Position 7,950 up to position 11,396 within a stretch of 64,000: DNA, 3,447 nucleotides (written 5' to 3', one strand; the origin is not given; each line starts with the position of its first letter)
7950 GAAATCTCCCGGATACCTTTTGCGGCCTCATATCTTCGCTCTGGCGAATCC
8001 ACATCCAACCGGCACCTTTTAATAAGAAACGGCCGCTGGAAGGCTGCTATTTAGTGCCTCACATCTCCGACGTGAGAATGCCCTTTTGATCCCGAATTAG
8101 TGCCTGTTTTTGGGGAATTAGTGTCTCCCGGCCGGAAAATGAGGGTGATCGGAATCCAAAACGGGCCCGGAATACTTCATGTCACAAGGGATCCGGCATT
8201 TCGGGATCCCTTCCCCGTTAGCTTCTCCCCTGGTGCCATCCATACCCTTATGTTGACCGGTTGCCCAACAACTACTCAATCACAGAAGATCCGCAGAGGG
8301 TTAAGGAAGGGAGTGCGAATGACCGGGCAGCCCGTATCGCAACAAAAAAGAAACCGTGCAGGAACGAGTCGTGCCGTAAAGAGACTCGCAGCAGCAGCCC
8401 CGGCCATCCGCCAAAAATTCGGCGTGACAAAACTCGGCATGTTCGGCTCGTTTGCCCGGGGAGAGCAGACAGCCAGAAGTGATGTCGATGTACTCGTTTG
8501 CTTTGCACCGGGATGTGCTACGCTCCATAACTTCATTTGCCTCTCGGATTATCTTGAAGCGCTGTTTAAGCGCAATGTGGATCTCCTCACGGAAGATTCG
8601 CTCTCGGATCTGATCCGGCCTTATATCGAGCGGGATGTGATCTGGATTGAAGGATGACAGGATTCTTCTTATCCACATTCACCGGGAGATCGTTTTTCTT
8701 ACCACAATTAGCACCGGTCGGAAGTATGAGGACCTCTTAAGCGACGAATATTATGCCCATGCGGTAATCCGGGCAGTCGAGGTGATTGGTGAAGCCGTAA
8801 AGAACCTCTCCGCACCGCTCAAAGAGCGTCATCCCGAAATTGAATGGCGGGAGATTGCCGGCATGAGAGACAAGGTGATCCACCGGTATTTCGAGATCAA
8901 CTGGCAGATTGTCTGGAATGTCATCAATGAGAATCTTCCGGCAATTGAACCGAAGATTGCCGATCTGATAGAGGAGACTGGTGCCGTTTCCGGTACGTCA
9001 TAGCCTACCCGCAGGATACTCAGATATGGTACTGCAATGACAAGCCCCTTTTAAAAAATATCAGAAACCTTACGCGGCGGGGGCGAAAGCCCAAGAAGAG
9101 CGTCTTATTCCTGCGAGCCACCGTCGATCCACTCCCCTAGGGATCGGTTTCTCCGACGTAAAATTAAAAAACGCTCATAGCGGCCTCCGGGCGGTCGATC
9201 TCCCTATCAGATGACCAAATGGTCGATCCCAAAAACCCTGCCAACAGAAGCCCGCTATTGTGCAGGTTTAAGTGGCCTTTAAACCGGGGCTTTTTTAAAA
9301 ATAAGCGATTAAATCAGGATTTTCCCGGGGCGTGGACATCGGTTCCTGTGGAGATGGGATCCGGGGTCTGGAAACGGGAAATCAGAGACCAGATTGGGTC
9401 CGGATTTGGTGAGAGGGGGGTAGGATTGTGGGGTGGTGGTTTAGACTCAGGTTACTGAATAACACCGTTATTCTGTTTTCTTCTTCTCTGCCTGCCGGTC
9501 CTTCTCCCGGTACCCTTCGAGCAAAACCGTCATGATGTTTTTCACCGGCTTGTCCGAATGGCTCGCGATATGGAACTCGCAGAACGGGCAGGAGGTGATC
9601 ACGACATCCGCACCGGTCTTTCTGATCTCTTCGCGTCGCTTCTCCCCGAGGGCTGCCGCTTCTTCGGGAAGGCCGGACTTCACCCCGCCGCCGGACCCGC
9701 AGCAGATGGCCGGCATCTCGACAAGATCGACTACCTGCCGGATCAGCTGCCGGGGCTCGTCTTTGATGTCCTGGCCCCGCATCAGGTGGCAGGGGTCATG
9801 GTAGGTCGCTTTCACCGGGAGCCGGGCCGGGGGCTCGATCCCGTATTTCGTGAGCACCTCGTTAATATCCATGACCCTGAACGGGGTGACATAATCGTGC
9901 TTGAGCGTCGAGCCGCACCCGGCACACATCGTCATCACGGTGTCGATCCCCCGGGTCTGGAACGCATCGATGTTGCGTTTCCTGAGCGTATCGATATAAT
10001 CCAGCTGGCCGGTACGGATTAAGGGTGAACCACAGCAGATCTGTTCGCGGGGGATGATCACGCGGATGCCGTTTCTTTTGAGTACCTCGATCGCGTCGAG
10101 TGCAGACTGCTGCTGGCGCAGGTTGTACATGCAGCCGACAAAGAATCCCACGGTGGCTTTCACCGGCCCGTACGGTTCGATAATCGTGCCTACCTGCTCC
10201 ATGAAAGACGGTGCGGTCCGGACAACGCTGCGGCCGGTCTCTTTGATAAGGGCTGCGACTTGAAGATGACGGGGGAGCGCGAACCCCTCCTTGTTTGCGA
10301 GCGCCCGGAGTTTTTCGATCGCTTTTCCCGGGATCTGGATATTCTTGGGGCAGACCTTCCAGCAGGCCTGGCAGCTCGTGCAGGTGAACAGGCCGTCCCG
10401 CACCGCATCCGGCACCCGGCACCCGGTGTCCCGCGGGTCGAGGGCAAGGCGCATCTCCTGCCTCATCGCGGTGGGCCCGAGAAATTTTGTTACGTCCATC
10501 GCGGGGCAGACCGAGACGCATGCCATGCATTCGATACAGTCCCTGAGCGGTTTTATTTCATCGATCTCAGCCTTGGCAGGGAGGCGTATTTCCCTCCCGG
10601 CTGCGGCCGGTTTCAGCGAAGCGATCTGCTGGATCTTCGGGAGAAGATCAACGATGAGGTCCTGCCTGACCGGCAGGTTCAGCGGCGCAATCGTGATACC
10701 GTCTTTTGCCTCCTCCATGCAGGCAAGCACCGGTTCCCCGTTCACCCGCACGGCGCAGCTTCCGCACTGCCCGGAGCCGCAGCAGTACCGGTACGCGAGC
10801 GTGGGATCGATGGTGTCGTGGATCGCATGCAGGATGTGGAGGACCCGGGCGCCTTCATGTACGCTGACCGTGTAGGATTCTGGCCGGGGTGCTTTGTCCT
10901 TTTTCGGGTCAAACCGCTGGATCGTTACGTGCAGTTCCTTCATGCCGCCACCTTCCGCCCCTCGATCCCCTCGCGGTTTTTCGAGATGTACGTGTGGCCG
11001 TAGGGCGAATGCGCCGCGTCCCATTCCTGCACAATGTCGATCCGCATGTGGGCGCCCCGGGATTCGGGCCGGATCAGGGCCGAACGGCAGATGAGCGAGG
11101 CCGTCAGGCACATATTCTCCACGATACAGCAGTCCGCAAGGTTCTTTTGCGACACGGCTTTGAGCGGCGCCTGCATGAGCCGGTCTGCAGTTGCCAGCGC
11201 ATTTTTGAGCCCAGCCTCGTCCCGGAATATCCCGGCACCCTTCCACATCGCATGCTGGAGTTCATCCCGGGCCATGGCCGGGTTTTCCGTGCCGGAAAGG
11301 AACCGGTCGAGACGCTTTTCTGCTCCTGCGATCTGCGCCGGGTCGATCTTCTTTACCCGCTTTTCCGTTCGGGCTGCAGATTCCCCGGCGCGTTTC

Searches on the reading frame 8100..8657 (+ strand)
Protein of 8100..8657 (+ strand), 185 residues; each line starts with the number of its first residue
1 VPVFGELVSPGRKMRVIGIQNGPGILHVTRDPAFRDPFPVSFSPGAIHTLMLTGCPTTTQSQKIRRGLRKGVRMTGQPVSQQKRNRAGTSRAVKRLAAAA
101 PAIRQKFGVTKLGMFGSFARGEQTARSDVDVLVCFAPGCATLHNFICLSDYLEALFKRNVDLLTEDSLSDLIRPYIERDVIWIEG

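Call 62: search_protein_families(library=pfam, proteins=[window:8100-8657:+])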
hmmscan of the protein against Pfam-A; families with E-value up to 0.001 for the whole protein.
window:8100-8657:+ (185 aa): 3 families
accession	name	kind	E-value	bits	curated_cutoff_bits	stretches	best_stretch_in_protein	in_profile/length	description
PF01909.29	NTP_transf_2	-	7.8e-13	49.1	21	1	101-180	6-90/93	Nucleotidyltransferase domain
PF18765.7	Polbeta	-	6.5e-08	33.1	26.9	1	104-167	8-71/93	Polymerase beta, Nucleotidyltransferase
PF22600.2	MTPAP-like_central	-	0.00041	20.9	27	1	79-137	12-67/139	Poly(A) RNA polymerase, mitochondrial-like, central palm domain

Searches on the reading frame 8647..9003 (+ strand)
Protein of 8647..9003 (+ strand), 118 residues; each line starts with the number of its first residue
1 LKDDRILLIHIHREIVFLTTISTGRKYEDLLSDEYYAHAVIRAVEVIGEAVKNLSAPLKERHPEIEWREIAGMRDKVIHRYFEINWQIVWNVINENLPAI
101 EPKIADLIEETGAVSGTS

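Call 62: search_protein_families(library=pfam, proteins=[window:8647-9003:+])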
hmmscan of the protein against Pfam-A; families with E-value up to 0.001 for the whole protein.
window:8647-9003:+ (118 aa): 1 family
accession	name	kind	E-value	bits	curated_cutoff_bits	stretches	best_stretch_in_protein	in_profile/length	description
PF01934.22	HepT-like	-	1.4e-25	89.7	23.5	1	13-104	3-117/120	Ribonuclease HepT-like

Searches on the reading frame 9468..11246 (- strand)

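Call 62: search_protein_families(library=pfam, proteins=[window:9468-11246:-])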
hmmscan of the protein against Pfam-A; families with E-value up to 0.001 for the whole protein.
window:9468-11246:- (592 aa): 9 families
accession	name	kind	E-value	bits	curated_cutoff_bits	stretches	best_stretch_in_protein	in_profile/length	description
PF02754.22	CCG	-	1.2e-35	121.9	20.6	2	481-560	2-84/85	Cysteine-rich domain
PF13085.11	Fer2_3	-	1.3e-24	86.7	27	1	107-201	2-102/107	2Fe-2S iron-sulfur cluster binding domain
PF13183.11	Fer4_8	-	2.7e-10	41.1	27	1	234-303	2-68/68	4Fe-4S dicluster domain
PF13187.11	Fer4_9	-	1.6e-07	31.7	27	1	236-302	1-50/52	4Fe-4S dicluster domain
PF13510.11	Fer2_4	-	1.5e-06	28.6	22.8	1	126-187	12-78/82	2Fe-2S iron-sulfur cluster binding domain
PF12838.12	Fer4_7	-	4.3e-06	27.5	27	1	237-303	2-52/52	4Fe-4S dicluster domain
PF13534.11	Fer4_17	-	1.6e-05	25.8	22.2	1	237-303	2-60/61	4Fe-4S dicluster domain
PF13237.11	Fer4_10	-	2e-05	24.9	25.5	0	235-249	7-21/53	4Fe-4S dicluster domain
PF13746.11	Fer4_18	-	0.00047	20.8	27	0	227-251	51-76/114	4Fe-4S dicluster domain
